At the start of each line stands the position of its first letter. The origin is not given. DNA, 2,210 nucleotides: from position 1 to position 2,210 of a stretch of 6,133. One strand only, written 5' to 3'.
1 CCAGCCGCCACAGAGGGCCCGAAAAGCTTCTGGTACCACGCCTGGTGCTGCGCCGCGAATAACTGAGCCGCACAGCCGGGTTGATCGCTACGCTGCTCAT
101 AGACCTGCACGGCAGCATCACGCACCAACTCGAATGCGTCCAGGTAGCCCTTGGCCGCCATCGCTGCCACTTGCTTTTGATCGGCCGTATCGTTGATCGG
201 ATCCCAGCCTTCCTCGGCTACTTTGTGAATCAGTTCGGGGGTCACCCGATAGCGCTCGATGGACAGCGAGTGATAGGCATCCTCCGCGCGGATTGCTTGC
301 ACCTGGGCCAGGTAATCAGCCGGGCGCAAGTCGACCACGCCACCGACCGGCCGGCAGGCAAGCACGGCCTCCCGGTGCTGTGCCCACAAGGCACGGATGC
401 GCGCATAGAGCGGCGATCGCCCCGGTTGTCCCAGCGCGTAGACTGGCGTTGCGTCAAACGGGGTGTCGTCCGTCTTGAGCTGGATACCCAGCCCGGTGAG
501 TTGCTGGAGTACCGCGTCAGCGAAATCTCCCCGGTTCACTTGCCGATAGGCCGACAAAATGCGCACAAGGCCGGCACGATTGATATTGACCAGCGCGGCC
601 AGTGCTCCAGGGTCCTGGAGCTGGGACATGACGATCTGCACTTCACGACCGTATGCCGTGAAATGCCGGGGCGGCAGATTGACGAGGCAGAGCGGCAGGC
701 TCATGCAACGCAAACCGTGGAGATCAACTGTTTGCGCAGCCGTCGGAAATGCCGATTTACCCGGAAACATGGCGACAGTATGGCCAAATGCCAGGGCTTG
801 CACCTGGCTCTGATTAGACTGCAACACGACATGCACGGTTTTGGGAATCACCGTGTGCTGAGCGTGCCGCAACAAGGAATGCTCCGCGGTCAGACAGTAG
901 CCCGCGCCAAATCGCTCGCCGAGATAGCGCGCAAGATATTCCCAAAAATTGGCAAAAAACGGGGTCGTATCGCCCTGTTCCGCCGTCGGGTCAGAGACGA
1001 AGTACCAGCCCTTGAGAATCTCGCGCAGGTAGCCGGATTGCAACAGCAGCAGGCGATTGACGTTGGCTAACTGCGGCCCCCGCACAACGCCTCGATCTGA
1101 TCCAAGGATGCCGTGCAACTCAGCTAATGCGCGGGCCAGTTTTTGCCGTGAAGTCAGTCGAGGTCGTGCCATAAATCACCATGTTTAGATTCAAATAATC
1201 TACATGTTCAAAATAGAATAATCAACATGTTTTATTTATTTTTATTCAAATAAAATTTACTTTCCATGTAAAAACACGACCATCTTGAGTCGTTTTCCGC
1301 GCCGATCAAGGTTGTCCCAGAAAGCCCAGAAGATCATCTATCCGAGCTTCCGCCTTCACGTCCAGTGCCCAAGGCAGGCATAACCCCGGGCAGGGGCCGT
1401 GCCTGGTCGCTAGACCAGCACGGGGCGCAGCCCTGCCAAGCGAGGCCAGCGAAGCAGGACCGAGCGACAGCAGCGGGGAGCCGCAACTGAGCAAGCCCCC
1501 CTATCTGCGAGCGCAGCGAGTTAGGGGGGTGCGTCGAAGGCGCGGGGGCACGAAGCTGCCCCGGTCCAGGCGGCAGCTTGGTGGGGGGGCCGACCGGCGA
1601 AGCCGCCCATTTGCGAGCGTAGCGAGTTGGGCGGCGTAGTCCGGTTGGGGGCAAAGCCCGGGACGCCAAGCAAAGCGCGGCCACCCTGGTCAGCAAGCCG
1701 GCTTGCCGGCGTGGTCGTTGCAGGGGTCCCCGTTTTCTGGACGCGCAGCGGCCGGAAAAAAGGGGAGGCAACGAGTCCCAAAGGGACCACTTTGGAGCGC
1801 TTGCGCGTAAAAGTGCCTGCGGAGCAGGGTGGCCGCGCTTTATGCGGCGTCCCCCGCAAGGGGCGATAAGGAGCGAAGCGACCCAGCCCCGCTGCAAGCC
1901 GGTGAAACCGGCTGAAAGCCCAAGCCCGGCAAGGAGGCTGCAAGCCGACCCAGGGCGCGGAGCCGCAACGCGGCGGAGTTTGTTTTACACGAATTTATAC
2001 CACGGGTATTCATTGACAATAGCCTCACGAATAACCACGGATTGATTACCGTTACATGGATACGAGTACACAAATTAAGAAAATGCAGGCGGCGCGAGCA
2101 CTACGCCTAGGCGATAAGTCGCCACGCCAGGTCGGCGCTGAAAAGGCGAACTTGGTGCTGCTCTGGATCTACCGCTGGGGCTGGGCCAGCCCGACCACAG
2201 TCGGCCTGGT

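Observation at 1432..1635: Hairpin family with a conserved 18-nt loop and fully compensated stem substitutions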

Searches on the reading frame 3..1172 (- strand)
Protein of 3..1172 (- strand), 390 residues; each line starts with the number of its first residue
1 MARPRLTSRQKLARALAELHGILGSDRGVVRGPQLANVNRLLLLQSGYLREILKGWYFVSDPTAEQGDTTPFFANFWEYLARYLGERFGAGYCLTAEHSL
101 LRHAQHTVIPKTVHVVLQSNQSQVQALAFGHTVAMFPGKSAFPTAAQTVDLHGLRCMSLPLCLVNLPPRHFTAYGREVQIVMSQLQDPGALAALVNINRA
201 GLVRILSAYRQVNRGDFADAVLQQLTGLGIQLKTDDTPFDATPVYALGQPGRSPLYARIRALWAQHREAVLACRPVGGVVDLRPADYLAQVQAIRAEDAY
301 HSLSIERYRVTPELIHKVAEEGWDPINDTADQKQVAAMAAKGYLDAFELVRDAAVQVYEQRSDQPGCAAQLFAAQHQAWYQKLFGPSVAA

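Call 12: search_protein_families(library=pfam, proteins=[window:3-1172:-], max_evalue=0.01)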
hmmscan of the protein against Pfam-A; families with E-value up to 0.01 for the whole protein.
window:3-1172:- (390 aa): 0 families

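Call 30: search_protein_families(library=ncbifam, proteins=[window:3-1172:-], max_evalue=0.1)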
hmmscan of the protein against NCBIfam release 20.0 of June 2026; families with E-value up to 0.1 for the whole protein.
window:3-1172:- (390 aa): 0 families

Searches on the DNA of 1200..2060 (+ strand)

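Call 4: search_dna_similar(query=window:1200-2060:+, collection=plasmids, mode=distant, max_rows=30)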
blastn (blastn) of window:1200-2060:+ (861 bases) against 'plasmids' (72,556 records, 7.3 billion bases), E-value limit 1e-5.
No match.

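Call 20: search_rna_families(source=window, start=1280, end=2000, threshold=evalue, max_evalue=10, show_alignments=4)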
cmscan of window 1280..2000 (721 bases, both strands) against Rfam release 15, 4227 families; matches with E-value up to 10: 2.
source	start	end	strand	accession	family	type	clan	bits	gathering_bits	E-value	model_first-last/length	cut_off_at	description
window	1697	1756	+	RF03810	mir-8932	Gene; miRNA;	-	18.6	50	4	1-76/76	no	mir-8932 microRNA precursor family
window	1617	1671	+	RF03072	raiA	Cis-reg; riboswitch;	-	9.6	101.3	9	1-209/209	no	raiA RNA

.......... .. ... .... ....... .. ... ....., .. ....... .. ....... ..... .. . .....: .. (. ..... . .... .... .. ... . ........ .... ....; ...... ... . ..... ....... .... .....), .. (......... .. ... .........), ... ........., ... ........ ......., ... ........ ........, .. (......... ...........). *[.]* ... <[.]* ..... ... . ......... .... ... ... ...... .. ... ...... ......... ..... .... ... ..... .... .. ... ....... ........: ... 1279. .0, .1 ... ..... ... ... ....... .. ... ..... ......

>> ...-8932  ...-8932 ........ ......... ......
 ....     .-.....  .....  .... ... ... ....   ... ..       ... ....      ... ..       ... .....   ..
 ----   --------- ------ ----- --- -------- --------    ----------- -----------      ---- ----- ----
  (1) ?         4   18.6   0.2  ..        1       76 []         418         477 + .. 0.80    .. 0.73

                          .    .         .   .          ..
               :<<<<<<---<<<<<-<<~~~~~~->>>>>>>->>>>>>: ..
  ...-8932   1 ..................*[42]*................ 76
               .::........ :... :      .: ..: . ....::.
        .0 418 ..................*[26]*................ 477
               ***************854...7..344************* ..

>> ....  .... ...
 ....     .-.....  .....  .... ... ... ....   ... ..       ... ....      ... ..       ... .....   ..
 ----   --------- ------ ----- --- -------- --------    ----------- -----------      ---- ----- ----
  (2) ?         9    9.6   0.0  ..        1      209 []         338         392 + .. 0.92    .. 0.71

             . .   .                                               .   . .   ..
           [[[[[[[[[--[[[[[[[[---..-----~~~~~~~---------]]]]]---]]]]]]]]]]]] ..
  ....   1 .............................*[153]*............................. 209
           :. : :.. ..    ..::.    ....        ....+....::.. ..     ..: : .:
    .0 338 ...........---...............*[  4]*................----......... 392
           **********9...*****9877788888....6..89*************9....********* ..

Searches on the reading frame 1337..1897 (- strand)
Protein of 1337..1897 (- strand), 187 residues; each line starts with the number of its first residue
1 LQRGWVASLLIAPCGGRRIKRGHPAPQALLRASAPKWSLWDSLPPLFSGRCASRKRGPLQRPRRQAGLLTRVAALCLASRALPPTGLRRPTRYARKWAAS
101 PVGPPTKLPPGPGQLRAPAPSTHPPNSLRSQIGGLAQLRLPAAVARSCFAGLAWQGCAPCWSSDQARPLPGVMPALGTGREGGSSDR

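Call 12: search_protein_families(library=pfam, proteins=[window:1337-1897:-], max_evalue=0.01)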
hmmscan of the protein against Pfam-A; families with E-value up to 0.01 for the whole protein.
window:1337-1897:- (187 aa): 0 families
